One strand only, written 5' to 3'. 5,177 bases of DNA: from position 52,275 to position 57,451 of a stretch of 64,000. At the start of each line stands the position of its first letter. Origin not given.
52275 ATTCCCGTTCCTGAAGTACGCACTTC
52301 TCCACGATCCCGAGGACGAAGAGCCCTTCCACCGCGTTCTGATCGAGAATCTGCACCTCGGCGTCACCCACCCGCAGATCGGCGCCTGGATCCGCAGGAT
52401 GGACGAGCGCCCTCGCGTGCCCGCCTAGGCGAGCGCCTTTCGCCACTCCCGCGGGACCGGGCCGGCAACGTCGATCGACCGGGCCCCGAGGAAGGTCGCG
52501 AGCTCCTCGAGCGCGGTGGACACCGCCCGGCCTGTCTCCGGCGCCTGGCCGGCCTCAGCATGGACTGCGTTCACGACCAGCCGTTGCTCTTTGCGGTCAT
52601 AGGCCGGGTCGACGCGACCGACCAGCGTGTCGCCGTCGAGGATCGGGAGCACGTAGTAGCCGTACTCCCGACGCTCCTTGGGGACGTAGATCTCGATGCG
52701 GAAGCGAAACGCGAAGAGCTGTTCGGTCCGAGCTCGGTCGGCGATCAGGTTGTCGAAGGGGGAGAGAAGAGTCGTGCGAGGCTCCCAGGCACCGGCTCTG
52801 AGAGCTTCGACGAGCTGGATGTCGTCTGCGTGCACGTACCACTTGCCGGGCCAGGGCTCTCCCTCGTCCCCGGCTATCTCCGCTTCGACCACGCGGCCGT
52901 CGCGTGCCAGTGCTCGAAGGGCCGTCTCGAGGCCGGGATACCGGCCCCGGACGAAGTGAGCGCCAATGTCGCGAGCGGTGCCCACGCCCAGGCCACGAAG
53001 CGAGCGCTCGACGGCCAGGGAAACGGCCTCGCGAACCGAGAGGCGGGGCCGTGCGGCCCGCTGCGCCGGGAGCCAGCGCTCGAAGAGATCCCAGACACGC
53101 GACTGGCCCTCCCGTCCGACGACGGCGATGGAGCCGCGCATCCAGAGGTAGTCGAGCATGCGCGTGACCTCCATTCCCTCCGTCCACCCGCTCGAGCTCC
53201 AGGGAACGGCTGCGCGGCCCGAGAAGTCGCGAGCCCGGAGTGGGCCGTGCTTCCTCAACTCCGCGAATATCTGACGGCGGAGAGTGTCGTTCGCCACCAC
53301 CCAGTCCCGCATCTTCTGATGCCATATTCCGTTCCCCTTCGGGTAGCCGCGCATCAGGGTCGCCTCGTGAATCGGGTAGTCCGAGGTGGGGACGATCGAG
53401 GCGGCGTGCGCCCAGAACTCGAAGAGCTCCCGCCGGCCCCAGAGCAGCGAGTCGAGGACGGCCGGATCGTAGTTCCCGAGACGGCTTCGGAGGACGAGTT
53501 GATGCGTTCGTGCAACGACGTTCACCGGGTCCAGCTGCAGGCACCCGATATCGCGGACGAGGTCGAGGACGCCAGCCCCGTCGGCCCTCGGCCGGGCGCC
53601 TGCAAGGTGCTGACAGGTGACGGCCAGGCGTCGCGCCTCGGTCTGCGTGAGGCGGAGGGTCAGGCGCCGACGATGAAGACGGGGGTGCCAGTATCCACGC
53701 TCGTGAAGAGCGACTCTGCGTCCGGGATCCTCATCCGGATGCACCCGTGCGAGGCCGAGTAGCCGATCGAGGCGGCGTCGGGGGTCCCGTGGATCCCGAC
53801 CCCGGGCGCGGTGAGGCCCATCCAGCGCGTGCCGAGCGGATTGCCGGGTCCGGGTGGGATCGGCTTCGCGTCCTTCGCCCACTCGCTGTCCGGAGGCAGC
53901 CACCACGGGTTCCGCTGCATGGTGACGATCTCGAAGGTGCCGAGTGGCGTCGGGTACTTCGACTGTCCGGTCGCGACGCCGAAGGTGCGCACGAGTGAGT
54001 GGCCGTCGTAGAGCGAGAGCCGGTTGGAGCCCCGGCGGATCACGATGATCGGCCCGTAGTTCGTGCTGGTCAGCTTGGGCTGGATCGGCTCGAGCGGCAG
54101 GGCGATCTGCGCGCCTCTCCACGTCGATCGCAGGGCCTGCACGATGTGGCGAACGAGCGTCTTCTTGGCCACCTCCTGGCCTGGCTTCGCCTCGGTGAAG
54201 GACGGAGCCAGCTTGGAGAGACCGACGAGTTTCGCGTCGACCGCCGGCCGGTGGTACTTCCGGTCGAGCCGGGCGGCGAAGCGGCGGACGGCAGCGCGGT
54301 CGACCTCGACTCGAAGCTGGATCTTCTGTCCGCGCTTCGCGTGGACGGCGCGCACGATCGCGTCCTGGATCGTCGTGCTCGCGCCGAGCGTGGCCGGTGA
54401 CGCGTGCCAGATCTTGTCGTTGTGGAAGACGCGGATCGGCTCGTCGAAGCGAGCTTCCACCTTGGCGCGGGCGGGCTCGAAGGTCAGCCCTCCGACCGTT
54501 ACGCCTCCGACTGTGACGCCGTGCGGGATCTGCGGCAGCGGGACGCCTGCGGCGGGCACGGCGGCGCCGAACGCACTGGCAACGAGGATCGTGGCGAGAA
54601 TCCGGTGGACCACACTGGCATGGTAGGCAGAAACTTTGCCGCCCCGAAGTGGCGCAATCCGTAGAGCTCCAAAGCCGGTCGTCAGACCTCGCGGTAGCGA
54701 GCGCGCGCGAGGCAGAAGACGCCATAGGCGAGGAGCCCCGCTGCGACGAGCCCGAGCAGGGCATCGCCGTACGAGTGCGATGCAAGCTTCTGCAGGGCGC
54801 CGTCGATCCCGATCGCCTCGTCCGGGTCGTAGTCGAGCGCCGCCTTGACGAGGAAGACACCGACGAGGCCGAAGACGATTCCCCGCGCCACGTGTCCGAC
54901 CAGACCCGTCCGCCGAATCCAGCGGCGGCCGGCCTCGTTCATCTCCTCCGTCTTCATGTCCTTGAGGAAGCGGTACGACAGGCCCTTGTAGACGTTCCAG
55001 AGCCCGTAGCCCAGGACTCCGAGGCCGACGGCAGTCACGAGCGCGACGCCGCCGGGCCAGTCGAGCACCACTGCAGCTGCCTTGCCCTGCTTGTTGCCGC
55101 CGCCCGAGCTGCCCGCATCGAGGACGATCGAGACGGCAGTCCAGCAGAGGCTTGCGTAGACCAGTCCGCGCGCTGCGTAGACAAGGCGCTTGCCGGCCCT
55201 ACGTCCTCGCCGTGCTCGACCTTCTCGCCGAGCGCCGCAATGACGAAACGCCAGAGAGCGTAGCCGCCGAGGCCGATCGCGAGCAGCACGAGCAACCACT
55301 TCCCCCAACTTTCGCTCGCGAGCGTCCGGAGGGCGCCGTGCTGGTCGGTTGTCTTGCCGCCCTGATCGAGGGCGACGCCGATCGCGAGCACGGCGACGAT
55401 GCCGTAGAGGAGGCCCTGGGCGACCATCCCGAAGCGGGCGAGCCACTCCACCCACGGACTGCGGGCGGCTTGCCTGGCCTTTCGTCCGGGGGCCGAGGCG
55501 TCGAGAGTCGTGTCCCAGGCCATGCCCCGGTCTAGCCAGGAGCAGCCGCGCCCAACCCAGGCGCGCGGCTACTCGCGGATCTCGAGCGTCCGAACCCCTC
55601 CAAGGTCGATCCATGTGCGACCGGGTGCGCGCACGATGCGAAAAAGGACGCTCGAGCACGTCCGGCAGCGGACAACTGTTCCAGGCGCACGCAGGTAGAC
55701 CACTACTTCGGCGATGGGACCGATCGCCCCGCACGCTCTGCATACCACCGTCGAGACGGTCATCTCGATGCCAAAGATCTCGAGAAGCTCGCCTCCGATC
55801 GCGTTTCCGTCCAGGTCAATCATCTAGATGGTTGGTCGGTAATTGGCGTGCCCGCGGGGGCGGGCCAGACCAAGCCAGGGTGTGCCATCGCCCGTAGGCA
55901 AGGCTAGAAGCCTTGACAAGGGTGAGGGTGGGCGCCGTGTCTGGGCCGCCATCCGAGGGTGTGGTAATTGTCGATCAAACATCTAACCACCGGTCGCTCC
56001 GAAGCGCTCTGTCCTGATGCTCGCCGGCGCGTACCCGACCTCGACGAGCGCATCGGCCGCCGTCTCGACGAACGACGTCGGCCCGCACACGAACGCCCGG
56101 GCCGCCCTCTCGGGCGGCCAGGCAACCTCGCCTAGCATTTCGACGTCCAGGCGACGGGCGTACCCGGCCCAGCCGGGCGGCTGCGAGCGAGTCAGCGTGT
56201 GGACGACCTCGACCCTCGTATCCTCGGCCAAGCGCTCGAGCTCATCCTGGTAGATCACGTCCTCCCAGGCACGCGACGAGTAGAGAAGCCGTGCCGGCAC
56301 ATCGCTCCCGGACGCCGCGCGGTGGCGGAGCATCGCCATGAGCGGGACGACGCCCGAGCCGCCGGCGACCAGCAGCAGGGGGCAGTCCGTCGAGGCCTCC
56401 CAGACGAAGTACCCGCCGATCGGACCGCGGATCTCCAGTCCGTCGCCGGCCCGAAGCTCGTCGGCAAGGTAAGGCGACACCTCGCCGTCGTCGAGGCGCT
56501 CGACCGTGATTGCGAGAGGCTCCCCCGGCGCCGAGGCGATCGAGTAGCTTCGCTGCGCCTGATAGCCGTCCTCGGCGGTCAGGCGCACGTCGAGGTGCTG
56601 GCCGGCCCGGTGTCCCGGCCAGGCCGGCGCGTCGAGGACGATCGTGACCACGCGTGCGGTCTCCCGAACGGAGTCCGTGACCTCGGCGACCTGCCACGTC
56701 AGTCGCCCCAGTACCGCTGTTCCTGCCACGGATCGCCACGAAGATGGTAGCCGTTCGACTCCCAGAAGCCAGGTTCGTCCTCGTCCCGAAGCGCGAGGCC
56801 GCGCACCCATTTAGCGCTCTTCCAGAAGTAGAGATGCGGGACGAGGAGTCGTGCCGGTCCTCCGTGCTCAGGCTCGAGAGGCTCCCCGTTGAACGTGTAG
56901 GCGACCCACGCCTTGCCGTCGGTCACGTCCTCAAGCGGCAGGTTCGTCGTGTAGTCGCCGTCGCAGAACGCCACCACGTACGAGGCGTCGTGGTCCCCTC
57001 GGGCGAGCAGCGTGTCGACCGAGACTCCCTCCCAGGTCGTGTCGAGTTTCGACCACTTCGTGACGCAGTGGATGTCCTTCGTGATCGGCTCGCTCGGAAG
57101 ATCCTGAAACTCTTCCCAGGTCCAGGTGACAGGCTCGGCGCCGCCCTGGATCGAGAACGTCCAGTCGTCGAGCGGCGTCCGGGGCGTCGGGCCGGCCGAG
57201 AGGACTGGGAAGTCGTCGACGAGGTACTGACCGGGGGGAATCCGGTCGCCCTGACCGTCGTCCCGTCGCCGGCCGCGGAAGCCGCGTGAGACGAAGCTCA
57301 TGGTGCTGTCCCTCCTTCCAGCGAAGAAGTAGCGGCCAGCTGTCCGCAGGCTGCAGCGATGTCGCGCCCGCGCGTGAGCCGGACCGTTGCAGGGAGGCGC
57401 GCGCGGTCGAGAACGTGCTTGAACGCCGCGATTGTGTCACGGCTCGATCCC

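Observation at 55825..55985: Repeat copy C sits in a minus-strand operon in the same orientation relative to transcription, with an in-frame 6-nt deletion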

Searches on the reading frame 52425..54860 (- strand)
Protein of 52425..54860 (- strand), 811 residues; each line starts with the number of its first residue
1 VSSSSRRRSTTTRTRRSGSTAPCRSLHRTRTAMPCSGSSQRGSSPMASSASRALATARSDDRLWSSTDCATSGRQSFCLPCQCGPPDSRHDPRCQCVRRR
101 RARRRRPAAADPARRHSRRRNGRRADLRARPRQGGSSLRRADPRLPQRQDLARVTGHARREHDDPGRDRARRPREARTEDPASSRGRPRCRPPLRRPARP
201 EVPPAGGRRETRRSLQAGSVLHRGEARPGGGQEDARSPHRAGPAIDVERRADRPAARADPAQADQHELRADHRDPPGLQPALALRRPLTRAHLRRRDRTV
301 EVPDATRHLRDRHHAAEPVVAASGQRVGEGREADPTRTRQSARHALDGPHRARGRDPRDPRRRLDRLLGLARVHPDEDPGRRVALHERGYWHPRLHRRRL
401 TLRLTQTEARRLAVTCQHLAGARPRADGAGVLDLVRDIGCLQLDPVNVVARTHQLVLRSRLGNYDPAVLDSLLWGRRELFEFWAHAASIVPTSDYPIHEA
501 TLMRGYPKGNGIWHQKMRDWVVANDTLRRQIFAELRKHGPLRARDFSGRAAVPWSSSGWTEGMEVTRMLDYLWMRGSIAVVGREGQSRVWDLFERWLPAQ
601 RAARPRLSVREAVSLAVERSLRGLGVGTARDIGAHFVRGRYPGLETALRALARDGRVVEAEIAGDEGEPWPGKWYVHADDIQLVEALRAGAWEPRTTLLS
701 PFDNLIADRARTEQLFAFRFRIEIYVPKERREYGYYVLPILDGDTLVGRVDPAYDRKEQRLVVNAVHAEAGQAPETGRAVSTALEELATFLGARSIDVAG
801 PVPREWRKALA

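Call 12: search_protein_families(library=pfam, proteins=[window:52425-54860:-], max_evalue=0.001)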
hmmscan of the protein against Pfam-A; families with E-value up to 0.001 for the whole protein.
window:52425-54860:- (811 aa): 1 family
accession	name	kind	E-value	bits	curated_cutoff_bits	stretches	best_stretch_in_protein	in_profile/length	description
PF06224.18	AlkZ-like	-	2.8e-56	192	25.9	1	435-790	1-329/329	DNA glycosylase AlkZ-like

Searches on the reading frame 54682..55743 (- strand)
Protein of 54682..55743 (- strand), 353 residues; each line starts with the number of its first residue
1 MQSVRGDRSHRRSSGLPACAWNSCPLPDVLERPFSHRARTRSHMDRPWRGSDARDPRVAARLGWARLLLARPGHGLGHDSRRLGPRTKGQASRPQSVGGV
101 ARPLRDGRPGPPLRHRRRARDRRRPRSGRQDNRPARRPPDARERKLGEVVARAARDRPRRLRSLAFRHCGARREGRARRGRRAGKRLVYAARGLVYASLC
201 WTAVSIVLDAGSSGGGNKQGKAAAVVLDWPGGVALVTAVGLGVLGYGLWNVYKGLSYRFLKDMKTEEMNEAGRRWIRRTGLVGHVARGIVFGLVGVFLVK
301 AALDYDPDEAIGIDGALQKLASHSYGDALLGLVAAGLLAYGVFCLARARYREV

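Call 12: search_protein_families(library=pfam, proteins=[window:54682-55743:-], max_evalue=0.001)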
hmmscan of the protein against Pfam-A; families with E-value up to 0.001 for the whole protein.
window:54682-55743:- (353 aa): 1 family
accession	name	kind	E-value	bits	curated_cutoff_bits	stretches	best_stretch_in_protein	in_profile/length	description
PF06724.16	DUF1206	-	1.4e-37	128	26.2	2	282-351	1-70/70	Domain of Unknown Function (DUF1206)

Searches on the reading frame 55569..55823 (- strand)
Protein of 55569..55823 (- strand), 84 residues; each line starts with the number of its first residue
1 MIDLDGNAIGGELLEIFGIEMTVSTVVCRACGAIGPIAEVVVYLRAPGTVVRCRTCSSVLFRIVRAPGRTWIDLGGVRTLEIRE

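Call 12: search_protein_families(library=pfam, proteins=[window:55569-55823:-], max_evalue=0.001)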
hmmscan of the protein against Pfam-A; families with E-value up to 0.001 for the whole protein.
window:55569-55823:- (84 aa): 1 family
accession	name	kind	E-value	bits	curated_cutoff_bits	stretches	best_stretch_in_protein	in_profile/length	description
PF20120.5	DUF6510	-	8.4e-31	106.1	26.4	1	4-83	5-84/86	Family of unknown function (DUF6510)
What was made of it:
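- Checked: Downstream gene: ORF 55569..55823(-) starts at ATG 55823 and is DUF6510 (E=8e-31, call 12).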

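Call 28: find_homologous_proteins(query=window:55572-55823:-, max_evalue=1e-10)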
Query window:55572-55823:- (84 aa): 716 proteins with E <= 1e-10 among 720 candidates; the best 120 are listed.
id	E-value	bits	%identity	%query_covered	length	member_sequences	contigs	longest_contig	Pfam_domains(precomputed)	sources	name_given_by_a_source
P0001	2.0e-42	161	92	100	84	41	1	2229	PF20120.6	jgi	jgi:ribosomal protein L40E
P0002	1.3e-41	158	87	100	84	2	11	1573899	PF20120.6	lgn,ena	-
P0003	1.4e-41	158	86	100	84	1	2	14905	PF20120.6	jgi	jgi:ribosomal protein L40E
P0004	2.9e-41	157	89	100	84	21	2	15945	PF20120.6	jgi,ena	jgi:ribosomal protein L40E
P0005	4.4e-41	156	86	100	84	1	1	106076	PF20120.6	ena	-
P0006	5.3e-41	156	89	100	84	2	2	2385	PF20120.6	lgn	-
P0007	9.8e-41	155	87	99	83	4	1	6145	PF20120.6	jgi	-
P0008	6.7e-40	153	88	96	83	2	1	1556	PF20120.6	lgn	-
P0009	2.0e-39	151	85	100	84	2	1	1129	PF20120.6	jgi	jgi:ribosomal protein L40E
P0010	2.1e-39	151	83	100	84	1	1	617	PF20120.6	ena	-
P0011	2.3e-39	151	82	99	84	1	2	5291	PF20120.6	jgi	jgi:ribosomal protein L40E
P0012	5.5e-37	143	77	100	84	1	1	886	PF20120.6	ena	-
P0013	9.0e-32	127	68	96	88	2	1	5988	PF20120.6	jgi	jgi:hypothetical protein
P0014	5.8e-30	121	71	98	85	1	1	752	PF20120.6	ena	-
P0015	7.7e-30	121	68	98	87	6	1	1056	PF20120.6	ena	-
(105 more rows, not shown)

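Call 29: find_encoding_contigs(protein=P0002, flank=3000, max_places=4)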
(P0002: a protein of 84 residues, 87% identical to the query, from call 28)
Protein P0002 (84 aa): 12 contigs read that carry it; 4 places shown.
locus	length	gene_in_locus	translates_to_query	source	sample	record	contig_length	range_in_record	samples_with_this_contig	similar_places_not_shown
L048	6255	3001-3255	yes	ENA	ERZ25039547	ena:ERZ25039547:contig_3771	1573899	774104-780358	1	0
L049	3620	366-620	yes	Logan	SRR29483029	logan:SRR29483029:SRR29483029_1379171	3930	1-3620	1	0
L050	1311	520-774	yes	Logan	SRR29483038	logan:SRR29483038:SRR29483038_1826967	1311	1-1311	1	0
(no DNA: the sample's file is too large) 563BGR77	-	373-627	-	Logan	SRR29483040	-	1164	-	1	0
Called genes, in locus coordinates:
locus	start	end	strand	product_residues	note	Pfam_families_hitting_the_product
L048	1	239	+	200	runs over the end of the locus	PF10502:Peptidase_S26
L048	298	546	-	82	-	PF04024:PspC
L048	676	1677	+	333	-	PF04055:Radical_SAM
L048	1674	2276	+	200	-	PF00174:Oxidored_molyb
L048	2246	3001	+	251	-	PF00970:FAD_binding_6, PF00175:NAD_binding_1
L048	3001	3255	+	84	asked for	PF20120:DUF6510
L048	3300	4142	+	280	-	PF06724:DUF1206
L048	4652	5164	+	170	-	PF03734:YkuD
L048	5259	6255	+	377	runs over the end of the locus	PF06224:AlkZ-like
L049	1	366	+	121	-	?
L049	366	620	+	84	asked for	PF20120:DUF6510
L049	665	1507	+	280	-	PF06724:DUF1206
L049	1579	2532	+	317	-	PF12229:PG_binding_4 (weak), PF03734:YkuD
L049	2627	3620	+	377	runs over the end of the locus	PF06224:AlkZ-like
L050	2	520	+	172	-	?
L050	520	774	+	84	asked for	PF20120:DUF6510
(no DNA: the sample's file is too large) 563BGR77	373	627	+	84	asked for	PF20120:DUF6510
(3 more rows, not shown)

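Call 30: find_encoding_contigs(protein=P0004, flank=3000, max_places=3)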
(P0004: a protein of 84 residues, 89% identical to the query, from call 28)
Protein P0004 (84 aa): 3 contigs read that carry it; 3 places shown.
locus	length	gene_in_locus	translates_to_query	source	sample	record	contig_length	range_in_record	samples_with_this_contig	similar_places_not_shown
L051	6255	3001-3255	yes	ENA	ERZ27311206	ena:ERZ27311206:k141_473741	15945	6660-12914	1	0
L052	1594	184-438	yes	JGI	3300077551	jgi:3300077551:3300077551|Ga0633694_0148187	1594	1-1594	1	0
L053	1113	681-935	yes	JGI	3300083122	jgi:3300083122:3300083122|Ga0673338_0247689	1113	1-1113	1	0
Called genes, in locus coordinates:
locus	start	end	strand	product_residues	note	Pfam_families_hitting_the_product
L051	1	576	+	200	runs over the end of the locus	PF10502:Peptidase_S26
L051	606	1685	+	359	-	PF04055:Radical_SAM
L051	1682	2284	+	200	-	PF00174:Oxidored_molyb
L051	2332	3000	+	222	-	PF00970:FAD_binding_6, PF00175:NAD_binding_1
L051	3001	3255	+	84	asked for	PF20120:DUF6510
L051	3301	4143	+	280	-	PF06724:DUF1206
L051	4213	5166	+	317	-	PF12229:PG_binding_4 (weak), PF03734:YkuD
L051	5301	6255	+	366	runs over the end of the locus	PF06224:AlkZ-like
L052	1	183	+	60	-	?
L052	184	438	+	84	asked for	PF20120:DUF6510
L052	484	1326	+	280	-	PF06724:DUF1206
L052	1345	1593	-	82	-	?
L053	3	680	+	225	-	?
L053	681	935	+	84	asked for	PF20120:DUF6510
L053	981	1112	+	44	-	?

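Call 31: find_encoding_contigs(protein=P0005, flank=3000, max_places=3)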
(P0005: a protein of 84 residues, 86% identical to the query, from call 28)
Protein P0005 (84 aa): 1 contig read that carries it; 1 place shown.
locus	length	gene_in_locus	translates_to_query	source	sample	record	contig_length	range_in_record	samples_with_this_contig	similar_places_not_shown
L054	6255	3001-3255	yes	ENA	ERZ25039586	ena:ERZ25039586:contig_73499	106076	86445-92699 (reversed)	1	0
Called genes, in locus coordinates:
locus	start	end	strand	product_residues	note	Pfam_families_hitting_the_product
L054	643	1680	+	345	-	PF21016:RlmN_N (faint), PF04055:Radical_SAM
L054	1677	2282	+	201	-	PF00174:Oxidored_molyb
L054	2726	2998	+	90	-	PF00175:NAD_binding_1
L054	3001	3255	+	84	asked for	PF20120:DUF6510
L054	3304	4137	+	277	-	PF06724:DUF1206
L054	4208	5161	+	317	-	PF12229:PG_binding_4, PF03734:YkuD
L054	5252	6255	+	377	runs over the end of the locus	PF06224:AlkZ-like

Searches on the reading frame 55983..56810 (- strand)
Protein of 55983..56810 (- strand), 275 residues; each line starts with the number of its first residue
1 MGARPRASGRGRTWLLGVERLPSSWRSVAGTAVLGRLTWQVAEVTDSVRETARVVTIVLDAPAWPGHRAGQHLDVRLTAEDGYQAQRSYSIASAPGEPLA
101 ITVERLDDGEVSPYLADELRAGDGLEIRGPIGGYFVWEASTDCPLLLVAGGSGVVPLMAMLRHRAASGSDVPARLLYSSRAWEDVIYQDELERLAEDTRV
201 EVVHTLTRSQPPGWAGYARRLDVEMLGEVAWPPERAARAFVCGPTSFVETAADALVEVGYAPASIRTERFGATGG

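Call 12: search_protein_families(library=pfam, proteins=[window:55983-56810:-], max_evalue=0.001)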
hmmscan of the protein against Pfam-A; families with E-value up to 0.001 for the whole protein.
window:55983-56810:- (275 aa): 2 families
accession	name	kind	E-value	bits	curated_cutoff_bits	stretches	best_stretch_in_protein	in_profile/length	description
PF00175.26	NAD_binding_1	-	7.4e-14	52.8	22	1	147-252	1-108/109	Oxidoreductase NAD-binding domain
PF00970.30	FAD_binding_6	-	7.1e-09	36.4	21.1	1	54-133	16-96/99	Oxidoreductase FAD-binding domain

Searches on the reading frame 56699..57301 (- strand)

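Call 12: search_protein_families(library=pfam, proteins=[window:56699-57301:-], max_evalue=0.001)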
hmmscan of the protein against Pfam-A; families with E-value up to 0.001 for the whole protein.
window:56699-57301:- (200 aa): 1 family
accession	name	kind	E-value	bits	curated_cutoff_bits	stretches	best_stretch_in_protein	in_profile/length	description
PF00174.25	Oxidored_molyb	-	5.7e-37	127.3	24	1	37-180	2-169/169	Oxidoreductase molybdopterin binding domain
